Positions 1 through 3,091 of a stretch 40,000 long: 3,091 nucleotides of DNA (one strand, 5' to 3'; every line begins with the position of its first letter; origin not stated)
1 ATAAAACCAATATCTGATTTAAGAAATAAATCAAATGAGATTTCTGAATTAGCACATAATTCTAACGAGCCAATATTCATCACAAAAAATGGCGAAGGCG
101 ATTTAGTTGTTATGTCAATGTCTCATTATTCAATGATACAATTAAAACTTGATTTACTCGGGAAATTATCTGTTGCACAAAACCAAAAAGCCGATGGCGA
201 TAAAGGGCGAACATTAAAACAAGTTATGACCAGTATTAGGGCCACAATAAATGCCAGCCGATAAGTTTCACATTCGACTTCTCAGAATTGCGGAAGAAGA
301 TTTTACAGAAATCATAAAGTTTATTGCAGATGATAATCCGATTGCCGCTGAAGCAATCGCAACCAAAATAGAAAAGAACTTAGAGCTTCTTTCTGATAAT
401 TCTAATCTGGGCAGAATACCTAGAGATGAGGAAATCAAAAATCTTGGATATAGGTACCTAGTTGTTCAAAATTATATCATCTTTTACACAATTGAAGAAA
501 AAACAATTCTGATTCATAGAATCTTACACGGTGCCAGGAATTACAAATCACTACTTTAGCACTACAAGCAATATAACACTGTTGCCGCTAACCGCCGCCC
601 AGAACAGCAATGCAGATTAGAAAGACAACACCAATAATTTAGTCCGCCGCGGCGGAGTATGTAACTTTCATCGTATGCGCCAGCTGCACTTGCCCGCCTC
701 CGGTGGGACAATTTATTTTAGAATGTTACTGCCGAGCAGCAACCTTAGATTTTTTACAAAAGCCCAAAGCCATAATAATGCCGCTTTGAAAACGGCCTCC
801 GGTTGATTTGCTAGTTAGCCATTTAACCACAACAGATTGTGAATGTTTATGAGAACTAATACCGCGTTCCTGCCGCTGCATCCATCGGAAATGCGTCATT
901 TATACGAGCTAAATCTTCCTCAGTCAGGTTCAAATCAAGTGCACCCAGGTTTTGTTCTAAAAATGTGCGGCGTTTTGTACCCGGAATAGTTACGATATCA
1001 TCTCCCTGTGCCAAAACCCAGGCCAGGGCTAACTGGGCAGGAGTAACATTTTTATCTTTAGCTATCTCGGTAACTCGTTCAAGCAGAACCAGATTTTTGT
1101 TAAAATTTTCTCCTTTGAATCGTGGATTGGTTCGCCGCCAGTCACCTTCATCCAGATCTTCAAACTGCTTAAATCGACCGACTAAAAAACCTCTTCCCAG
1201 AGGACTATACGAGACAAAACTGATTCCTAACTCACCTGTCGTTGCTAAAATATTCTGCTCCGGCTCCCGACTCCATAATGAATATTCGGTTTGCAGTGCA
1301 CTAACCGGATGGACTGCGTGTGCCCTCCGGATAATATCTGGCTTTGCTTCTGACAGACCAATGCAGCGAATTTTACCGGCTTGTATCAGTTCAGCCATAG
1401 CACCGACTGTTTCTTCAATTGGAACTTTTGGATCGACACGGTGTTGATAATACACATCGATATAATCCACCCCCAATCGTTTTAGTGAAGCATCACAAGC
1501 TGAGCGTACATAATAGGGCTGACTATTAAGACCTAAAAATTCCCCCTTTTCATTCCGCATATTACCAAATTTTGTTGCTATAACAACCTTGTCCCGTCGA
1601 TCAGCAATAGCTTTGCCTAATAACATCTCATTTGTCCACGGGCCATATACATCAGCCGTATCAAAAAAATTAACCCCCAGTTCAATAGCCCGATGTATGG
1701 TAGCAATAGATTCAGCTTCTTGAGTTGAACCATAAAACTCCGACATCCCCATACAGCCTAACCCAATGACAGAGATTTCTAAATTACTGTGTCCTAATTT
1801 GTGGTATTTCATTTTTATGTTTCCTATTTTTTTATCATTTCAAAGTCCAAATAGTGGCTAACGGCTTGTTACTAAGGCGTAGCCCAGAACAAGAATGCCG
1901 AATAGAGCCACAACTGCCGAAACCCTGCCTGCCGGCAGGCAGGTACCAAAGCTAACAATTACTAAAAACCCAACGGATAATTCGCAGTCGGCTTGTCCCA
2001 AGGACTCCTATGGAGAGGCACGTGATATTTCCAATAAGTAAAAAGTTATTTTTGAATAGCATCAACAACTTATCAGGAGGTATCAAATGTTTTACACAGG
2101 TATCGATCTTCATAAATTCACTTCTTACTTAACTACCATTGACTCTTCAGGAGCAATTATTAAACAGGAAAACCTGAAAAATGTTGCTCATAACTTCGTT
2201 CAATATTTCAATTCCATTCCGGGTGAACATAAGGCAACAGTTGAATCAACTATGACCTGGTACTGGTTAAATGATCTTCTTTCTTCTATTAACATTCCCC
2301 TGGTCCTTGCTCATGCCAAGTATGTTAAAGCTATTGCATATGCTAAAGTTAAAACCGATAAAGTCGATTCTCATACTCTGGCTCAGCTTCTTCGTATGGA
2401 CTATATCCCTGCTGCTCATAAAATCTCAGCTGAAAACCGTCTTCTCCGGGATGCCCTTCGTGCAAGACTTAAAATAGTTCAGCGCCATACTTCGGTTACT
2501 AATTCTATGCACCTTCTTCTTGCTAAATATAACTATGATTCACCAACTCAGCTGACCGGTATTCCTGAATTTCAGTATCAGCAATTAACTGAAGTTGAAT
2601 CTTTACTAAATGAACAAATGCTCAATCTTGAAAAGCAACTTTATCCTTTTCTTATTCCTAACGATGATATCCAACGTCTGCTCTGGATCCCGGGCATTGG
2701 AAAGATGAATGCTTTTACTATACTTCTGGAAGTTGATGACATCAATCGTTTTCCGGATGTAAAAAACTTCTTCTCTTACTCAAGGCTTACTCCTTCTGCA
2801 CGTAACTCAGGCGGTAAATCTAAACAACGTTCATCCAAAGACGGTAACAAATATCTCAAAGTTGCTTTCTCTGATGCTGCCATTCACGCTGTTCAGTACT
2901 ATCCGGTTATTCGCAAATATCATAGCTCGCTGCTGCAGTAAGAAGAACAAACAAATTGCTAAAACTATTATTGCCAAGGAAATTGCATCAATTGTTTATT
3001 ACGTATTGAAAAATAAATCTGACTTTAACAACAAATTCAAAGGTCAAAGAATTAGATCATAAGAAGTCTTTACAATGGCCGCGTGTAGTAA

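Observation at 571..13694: Integron in an AT-rich, apparently non-proteobacterial genome with unusually long, modular attC sites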

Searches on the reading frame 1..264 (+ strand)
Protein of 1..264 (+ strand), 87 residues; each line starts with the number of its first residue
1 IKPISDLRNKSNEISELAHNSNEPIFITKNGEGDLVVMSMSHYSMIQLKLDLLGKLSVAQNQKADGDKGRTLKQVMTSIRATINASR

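Call 51: search_protein_families(library=pfam, proteins=[window:1-264:+], max_evalue=0.01)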
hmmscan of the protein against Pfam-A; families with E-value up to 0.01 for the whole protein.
window:1-264:+ (87 aa): 1 family
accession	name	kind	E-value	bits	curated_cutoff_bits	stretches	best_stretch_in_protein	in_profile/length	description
PF02604.26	PhdYeFM_antitox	-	6.3e-10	39.1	29.8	1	1-53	3-55/74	Antitoxin Phd_YefM, type II toxin-antitoxin system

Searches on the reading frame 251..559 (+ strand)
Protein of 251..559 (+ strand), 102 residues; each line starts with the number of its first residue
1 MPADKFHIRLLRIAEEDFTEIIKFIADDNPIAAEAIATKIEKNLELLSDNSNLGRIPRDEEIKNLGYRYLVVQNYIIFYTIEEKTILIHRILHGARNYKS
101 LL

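Call 51: search_protein_families(library=pfam, proteins=[window:251-559:+], max_evalue=0.01)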
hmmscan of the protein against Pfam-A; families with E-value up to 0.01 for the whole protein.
window:251-559:+ (102 aa): 1 family
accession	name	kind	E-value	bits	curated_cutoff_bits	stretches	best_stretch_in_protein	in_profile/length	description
PF05016.21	ParE_toxin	-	1.6e-19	70.7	23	1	9-98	2-89/89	ParE toxin of type II toxin-antitoxin system, parDE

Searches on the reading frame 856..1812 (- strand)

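Call 4: search_protein_families(library=ncbifam, proteins=[window:856-1812:-])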
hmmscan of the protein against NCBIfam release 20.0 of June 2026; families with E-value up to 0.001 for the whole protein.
window:856-1812:- (318 aa): 7 families
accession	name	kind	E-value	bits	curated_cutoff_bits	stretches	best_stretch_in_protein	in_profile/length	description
NF049922.1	MethglyxlRedYdjG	equivalog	3.4e-50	170.9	550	1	1-305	1-318/326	NADH-dependent methylglyoxal reductase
NF007695.0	PRK10376.1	subfamily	2.2e-41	141.8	280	2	12-208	16-217/290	oxidoreductase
NF007388.0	PRK09912.1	subfamily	8.6e-35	120.2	448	1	1-306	13-330/346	L-glyceraldehyde 3-phosphate reductase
NF007912.0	PRK10625.1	equivalog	4.5e-32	111.8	415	1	1-306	1-336/346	NADP(H)-dependent aldo-keto reductase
TIGR01293.1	Kv_beta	subfamily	1e-29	103.6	365.4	1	1-296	1-305/319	voltage-dependent potassium channel subunit beta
NF008377.0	PRK11172.1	equivalog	1.1e-21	77.2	327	2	246-305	191-248/267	2,5-didehydrogluconate reductase DkgB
NF008598.0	PRK11565.1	equivalog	8.1e-16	57.9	425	1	31-208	26-192/275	2,5-didehydrogluconate reductase DkgA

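Call 5: search_protein_families(library=pfam, proteins=[window:856-1812:-])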
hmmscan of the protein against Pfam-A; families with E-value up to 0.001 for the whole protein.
window:856-1812:- (318 aa): 1 family
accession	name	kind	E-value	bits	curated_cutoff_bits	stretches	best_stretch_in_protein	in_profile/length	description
PF00248.27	Aldo_ket_red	-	7.4e-80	268.6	24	1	16-306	2-288/291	Aldo/keto reductase family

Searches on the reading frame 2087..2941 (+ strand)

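Call 4: search_protein_families(library=ncbifam, proteins=[window:2087-2941:+])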
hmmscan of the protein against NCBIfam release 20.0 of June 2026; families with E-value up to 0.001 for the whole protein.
window:2087-2941:+ (284 aa): 1 family
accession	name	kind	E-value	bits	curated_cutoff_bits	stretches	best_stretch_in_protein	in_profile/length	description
NF033542.1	transpos_IS110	equivalog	1.4e-40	139.5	140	1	4-273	2-299/343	IS110 family RNA-guided transposase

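Call 5: search_protein_families(library=pfam, proteins=[window:2087-2941:+])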
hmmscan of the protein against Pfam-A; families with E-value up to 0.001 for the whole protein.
window:2087-2941:+ (284 aa): 2 families
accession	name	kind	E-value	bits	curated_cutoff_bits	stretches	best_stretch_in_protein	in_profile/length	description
PF02371.22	Transposase_20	-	1.1e-19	71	21.3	1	196-279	2-86/87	Transposase IS116/IS110/IS902 family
PF01548.23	DEDD_Tnp_IS110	-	1.6e-13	51.1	29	1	5-148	2-153/155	Transposase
